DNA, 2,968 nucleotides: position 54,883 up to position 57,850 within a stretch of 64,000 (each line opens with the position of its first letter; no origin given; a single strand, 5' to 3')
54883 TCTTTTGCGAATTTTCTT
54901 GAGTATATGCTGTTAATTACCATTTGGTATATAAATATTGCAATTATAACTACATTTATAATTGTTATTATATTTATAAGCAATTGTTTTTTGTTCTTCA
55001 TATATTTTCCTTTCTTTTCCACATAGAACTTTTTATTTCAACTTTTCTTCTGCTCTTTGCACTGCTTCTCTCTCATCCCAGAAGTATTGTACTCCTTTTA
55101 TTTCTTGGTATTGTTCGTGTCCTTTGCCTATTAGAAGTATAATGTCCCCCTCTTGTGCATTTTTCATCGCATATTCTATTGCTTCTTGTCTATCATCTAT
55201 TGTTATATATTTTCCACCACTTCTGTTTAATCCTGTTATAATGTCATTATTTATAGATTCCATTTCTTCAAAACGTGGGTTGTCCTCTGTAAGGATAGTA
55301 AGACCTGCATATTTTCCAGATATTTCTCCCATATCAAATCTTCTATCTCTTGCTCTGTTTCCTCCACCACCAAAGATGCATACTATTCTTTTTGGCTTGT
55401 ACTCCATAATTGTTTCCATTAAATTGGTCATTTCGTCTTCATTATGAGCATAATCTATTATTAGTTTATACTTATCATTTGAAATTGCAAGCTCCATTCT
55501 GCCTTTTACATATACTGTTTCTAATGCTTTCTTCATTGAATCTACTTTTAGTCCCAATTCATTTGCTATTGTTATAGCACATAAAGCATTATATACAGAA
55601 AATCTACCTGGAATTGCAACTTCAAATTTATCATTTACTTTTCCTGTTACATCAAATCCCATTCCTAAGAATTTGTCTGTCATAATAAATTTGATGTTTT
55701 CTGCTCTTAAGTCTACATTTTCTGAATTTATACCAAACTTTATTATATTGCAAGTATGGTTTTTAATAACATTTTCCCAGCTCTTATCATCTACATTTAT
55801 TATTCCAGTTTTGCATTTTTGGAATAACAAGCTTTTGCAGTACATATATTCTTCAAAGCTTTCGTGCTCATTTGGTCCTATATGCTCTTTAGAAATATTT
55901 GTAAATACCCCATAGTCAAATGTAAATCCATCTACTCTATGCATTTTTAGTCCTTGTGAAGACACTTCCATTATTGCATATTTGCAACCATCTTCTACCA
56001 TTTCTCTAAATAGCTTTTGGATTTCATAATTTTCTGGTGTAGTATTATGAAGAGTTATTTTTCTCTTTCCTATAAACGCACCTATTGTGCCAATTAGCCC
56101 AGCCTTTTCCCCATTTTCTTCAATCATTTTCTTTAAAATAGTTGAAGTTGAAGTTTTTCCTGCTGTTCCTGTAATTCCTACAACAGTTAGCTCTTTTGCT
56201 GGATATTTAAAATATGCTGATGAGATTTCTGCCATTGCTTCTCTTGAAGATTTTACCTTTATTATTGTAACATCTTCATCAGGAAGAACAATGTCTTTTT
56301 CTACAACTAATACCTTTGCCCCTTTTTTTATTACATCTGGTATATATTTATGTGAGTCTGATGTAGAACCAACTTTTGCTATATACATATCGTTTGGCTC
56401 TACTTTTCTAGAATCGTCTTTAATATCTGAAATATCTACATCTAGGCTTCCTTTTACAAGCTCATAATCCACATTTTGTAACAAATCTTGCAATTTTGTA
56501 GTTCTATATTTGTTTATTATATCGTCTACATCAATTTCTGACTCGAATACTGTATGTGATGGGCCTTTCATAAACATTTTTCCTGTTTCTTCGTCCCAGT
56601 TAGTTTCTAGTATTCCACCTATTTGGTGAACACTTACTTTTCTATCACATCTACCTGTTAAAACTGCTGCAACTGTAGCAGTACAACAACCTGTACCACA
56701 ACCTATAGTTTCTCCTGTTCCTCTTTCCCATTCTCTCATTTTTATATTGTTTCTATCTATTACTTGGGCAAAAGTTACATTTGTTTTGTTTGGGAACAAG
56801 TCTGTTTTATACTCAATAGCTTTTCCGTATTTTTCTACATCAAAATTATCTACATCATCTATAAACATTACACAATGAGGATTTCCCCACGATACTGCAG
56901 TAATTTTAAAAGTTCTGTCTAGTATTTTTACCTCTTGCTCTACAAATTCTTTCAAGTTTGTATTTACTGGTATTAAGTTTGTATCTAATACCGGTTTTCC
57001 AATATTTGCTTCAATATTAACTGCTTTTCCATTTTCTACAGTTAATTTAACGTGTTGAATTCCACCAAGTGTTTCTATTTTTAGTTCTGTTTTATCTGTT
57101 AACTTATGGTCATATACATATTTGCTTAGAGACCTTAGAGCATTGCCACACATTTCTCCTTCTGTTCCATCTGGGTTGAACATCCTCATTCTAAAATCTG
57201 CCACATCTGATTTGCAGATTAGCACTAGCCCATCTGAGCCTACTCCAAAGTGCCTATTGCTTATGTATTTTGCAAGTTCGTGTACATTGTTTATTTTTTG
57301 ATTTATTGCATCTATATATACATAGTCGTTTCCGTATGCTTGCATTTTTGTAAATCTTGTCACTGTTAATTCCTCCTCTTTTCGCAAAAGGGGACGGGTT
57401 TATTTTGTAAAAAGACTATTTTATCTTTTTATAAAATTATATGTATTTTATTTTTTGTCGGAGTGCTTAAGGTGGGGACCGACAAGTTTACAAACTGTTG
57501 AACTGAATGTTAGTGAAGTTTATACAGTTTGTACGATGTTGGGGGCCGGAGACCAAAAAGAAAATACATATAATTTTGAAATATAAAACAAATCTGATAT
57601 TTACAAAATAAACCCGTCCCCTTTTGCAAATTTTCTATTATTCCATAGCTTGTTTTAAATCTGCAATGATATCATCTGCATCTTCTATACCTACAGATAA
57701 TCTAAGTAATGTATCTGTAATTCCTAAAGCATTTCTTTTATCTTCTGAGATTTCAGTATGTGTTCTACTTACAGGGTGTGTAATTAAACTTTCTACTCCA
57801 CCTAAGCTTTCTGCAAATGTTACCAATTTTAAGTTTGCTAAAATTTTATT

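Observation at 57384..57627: Copy E of the family-1 element sits inside a perfect 28-bp inverted repeat bridging the metC-like stop and the dapF-murE RBS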

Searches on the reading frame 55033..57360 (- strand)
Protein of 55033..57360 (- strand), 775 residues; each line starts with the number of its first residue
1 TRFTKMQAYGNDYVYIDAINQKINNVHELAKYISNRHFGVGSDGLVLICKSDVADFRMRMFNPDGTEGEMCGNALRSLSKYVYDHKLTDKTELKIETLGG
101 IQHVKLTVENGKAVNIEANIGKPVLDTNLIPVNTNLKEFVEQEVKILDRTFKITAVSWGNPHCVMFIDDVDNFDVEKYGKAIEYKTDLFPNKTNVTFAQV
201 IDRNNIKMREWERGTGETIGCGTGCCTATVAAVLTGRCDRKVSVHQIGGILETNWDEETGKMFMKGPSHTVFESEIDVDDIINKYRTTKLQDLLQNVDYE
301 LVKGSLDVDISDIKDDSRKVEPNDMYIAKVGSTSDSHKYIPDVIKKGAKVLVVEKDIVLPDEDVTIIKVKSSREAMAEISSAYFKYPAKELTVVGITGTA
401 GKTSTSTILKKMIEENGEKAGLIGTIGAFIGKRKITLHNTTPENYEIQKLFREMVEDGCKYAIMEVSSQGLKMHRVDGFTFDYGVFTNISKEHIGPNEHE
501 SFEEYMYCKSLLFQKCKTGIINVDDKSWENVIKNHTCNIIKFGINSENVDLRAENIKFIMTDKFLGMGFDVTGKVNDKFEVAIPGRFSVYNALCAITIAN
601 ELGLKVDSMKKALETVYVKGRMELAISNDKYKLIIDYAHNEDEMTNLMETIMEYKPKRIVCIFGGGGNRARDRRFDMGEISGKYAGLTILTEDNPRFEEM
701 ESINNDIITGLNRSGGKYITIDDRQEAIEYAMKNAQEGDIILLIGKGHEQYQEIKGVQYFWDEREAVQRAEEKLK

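Call 15: find_homologous_proteins(query=window:55033-57360:-, max_evalue=1e-50)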
Query window:55033-57360:- (775 aa): 5022 proteins with E <= 1e-50 among 8000 candidates; the best 120 are listed.
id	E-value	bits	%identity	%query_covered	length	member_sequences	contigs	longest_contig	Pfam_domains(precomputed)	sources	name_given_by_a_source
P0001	0.0e+0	1711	97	100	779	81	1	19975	PF02875.27,PF08245.19,PF01225.31,PF01678.25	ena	-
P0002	0.0e+0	1616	90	100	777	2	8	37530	PF02875.27,PF08245.19,PF01225.31,PF01678.25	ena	-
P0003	0.0e+0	1611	90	100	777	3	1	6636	PF02875.27,PF08245.19,PF01225.31,PF01678.25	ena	-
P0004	0.0e+0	1609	90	100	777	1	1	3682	PF02875.27,PF08245.19,PF01225.31,PF01678.25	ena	-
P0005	0.0e+0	1599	89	100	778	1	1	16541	PF02875.27,PF08245.19,PF01225.31,PF01678.25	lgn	-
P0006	0.0e+0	1596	89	100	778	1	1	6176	PF02875.27,PF08245.19,PF01225.31,PF01678.25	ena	-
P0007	0.0e+0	1596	89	100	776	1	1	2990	PF02875.27,PF08245.19,PF01225.31,PF01678.25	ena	-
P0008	0.0e+0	1592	89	100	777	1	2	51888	PF02875.27,PF08245.19,PF01225.31,PF01678.25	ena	-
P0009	0.0e+0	1592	89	100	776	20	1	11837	PF02875.27,PF08245.19,PF01225.31,PF01678.25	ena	-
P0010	0.0e+0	1591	89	100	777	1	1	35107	PF02875.27,PF08245.19,PF01225.31,PF01678.25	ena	-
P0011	0.0e+0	1590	89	100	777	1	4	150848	PF02875.27,PF08245.19,PF01225.31,PF01678.25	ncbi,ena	-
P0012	0.0e+0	1588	89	100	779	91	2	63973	PF02875.27,PF08245.19,PF01225.31,PF01678.25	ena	-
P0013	0.0e+0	1588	88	100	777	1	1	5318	PF02875.27,PF08245.19,PF01225.31,PF01678.25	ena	-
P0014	0.0e+0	1586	88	100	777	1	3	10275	PF02875.27,PF08245.19,PF01225.31,PF01678.25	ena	-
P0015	0.0e+0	1585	89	100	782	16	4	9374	PF02875.27,PF08245.19,PF01225.31,PF01678.25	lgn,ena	-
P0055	0.0e+0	1541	85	100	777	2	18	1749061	PF02875.27,PF08245.19,PF01225.31,PF01678.25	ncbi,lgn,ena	-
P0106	7.8e-266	902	98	52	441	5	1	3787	PF01225.31,PF01678.25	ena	-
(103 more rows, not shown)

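Call 17: find_encoding_contigs(protein=P0001, flank=2500, max_places=3)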
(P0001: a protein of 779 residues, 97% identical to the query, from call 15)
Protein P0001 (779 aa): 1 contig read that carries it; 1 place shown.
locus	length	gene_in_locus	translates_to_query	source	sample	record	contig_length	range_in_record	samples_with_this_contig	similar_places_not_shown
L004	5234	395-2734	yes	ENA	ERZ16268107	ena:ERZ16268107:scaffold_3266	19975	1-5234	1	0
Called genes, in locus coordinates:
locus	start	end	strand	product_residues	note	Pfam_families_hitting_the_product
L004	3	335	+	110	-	?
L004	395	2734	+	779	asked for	PF01678:DAP_epimerase, PF01225:Mur_ligase (weak), PF08245:Mur_ligase_M, PF02875:Mur_ligase_C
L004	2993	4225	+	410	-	PF06782:UPF0236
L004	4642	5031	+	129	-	-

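Call 18: find_encoding_contigs(protein=P0002, flank=2500, max_places=4)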
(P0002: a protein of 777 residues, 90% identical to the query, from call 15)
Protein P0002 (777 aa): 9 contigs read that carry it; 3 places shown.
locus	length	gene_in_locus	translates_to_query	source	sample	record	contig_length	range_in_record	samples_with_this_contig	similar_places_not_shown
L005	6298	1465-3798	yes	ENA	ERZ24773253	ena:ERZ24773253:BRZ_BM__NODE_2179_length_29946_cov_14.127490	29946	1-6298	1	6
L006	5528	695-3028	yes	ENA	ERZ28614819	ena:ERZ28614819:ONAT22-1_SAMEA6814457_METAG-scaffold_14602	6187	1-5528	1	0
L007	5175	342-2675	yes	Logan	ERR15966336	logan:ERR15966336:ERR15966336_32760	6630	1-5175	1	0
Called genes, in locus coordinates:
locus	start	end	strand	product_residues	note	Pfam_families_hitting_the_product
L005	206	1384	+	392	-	PF01053:Cys_Met_Meta_PP, PF00155:Aminotran_1_2 (weak), PF00266:Aminotran_5 (weak)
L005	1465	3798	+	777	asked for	PF01678:DAP_epimerase, PF01225:Mur_ligase (weak), PF08245:Mur_ligase_M, PF02875:Mur_ligase_C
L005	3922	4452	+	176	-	PF00719:Pyrophosphatase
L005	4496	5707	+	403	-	PF25063:ARM_TT21_C, PF23914:TPR_CcmH_CycH (weak), PF13424:TPR_12, PF13414:TPR_11, PF13432:TPR_16 (weak), PF14559:TPR_19, PF13431:TPR_17 (weak), PF00515:TPR_1 (weak), +12 more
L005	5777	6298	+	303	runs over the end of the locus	PF16924:DpaA_N, PF02826:2-Hacid_dh_C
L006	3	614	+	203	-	?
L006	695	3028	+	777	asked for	PF01678:DAP_epimerase, PF01225:Mur_ligase (weak), PF08245:Mur_ligase_M, PF02875:Mur_ligase_C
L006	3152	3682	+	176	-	PF00719:Pyrophosphatase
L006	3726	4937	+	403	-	PF25063:ARM_TT21_C, PF23914:TPR_CcmH_CycH (weak), PF13424:TPR_12, PF13414:TPR_11, PF13432:TPR_16 (weak), PF14559:TPR_19, PF13431:TPR_17 (weak), PF00515:TPR_1 (weak), +12 more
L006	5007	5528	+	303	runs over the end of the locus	PF16924:DpaA_N, PF02826:2-Hacid_dh_C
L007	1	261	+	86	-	?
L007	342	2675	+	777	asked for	PF01678:DAP_epimerase, PF01225:Mur_ligase (weak), PF08245:Mur_ligase_M, PF02875:Mur_ligase_C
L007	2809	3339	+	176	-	PF00719:Pyrophosphatase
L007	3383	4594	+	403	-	PF25063:ARM_TT21_C, PF23914:TPR_CcmH_CycH (weak), PF13424:TPR_12, PF13414:TPR_11, PF13432:TPR_16 (weak), PF14559:TPR_19, PF13431:TPR_17 (weak), PF00515:TPR_1 (weak), +12 more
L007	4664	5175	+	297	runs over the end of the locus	PF16924:DpaA_N, PF02826:2-Hacid_dh_C (weak)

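Call 19: find_encoding_contigs(protein=P0055, flank=2500, max_places=4)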
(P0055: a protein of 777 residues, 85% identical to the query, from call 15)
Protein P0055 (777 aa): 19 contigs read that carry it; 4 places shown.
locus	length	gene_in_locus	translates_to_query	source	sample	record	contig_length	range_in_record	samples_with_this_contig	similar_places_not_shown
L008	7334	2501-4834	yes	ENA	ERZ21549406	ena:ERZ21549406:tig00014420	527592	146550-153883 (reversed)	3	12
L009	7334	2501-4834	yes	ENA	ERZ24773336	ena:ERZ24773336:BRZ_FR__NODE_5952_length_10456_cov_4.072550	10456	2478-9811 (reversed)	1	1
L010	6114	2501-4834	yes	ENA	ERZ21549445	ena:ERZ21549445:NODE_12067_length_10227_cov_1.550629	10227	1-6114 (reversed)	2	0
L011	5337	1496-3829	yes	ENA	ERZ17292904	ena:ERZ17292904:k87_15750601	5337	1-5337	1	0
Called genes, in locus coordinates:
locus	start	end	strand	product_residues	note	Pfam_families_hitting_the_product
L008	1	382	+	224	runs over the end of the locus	PF03006:HlyIII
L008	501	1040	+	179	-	PF00583:Acetyltransf_1 (weak), PF13302:Acetyltransf_3 (weak)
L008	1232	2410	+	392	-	PF01053:Cys_Met_Meta_PP, PF00155:Aminotran_1_2 (weak), PF00266:Aminotran_5 (weak)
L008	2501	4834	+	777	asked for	PF01678:DAP_epimerase, PF01225:Mur_ligase, PF08245:Mur_ligase_M, PF02875:Mur_ligase_C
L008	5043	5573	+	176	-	PF00583:Acetyltransf_1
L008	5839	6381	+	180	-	PF00719:Pyrophosphatase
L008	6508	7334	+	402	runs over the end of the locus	PF25063:ARM_TT21_C, PF23914:TPR_CcmH_CycH (weak), PF14559:TPR_19 (weak), PF13432:TPR_16, PF14559:TPR_19 (weak), PF13424:TPR_12 (weak), PF13414:TPR_11 (weak), PF14559:TPR_19 (weak), +16 more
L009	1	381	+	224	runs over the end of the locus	PF03006:HlyIII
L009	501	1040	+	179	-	PF13302:Acetyltransf_3 (weak), PF00583:Acetyltransf_1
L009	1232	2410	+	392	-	PF01053:Cys_Met_Meta_PP, PF00155:Aminotran_1_2 (weak), PF00266:Aminotran_5 (weak)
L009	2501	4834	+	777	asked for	PF01678:DAP_epimerase, PF01225:Mur_ligase, PF08245:Mur_ligase_M, PF02875:Mur_ligase_C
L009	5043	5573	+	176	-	PF00583:Acetyltransf_1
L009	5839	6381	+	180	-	PF00719:Pyrophosphatase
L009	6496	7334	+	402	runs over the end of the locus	PF25063:ARM_TT21_C, PF23914:TPR_CcmH_CycH (weak), PF14559:TPR_19 (weak), PF13432:TPR_16, PF14559:TPR_19 (weak), PF13424:TPR_12 (weak), PF13414:TPR_11 (weak), PF14559:TPR_19 (weak), +16 more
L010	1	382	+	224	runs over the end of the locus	PF03006:HlyIII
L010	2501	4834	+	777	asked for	PF01678:DAP_epimerase, PF01225:Mur_ligase, PF08245:Mur_ligase_M, PF02875:Mur_ligase_C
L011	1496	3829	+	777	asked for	PF01678:DAP_epimerase, PF01225:Mur_ligase, PF08245:Mur_ligase_M, PF02875:Mur_ligase_C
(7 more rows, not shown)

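Call 20: find_encoding_contigs(protein=P0011, flank=2500, max_places=3)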
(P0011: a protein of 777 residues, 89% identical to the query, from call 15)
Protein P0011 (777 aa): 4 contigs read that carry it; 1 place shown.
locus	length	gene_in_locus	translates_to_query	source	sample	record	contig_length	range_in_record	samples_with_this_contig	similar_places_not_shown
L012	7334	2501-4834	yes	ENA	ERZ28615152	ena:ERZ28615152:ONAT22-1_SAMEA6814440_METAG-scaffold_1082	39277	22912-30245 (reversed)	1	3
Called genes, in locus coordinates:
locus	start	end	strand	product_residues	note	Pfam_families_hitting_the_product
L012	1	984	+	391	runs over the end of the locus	PF19127:Choline_bind_3 (weak), PF01473:Choline_bind_1, PF19127:Choline_bind_3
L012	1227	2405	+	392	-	PF01053:Cys_Met_Meta_PP, PF00155:Aminotran_1_2 (weak), PF00266:Aminotran_5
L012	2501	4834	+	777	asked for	PF01678:DAP_epimerase, PF01225:Mur_ligase, PF08245:Mur_ligase_M, PF02875:Mur_ligase_C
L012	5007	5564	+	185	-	-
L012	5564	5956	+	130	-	-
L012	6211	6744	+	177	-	PF00719:Pyrophosphatase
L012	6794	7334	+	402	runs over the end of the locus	PF24575:TPR_Slam (faint), PF09976:TPR_21 (faint), PF25063:ARM_TT21_C, PF23914:TPR_CcmH_CycH (weak), PF13432:TPR_16, PF13414:TPR_11 (weak), PF13424:TPR_12, PF00515:TPR_1 (weak), +12 more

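Call 45: find_encoding_contigs(protein=P0106, flank=3000, max_places=6)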
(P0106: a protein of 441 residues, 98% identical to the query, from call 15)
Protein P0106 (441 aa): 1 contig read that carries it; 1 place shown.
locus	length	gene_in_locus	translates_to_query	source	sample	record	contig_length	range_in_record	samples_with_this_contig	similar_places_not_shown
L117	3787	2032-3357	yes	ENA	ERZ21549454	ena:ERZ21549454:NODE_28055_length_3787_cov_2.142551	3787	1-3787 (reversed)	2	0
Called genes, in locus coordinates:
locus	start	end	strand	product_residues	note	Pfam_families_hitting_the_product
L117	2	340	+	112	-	?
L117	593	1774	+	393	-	PF01053:Cys_Met_Meta_PP, PF00155:Aminotran_1_2 (weak), PF00266:Aminotran_5, PF06838:Met_gamma_lyase (weak)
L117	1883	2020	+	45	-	-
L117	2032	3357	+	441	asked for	PF01678:DAP_epimerase, PF01225:Mur_ligase (faint)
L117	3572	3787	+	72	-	?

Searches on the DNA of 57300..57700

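Call 8: search_rna_families(source=window, start=57300, end=57700, threshold=evalue, max_evalue=10)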
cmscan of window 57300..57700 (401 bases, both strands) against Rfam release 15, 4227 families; matches with E-value up to 10: 7.
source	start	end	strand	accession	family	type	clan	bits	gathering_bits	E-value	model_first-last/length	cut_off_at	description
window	57427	57589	+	RF04174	MIR4208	Gene; miRNA;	-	25.2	140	0.11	1-191/191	no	MIR4208 microRNA precursor family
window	57369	57451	-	RF01459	rliE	Gene; sRNA;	-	18.3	90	1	85-184/222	no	Listeria sRNA rliE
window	57421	57590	-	RF04174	MIR4208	Gene; miRNA;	-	18.1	140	3.2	1-191/191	no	MIR4208 microRNA precursor family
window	57429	57582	+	RF04097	MIR2630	Gene; miRNA;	-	14.7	144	1.8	1-229/229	no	MIR2630 microRNA precursor family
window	57602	57656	-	RF00521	SAM_alpha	Cis-reg; riboswitch;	-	13.8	36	1.2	1-79/79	no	Alpha-proteobacteria SAM riboswitch aptamer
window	57644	57700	-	RF00114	S15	Cis-reg; leader;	CL00121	13.4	39.5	1.2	59-117/117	5'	Ribosomal S15 leader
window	57668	57684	-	RF01905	HOTAIR_2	Gene; lncRNA;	-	10.2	60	7.2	53-69/69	no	HOTAIR conserved region 2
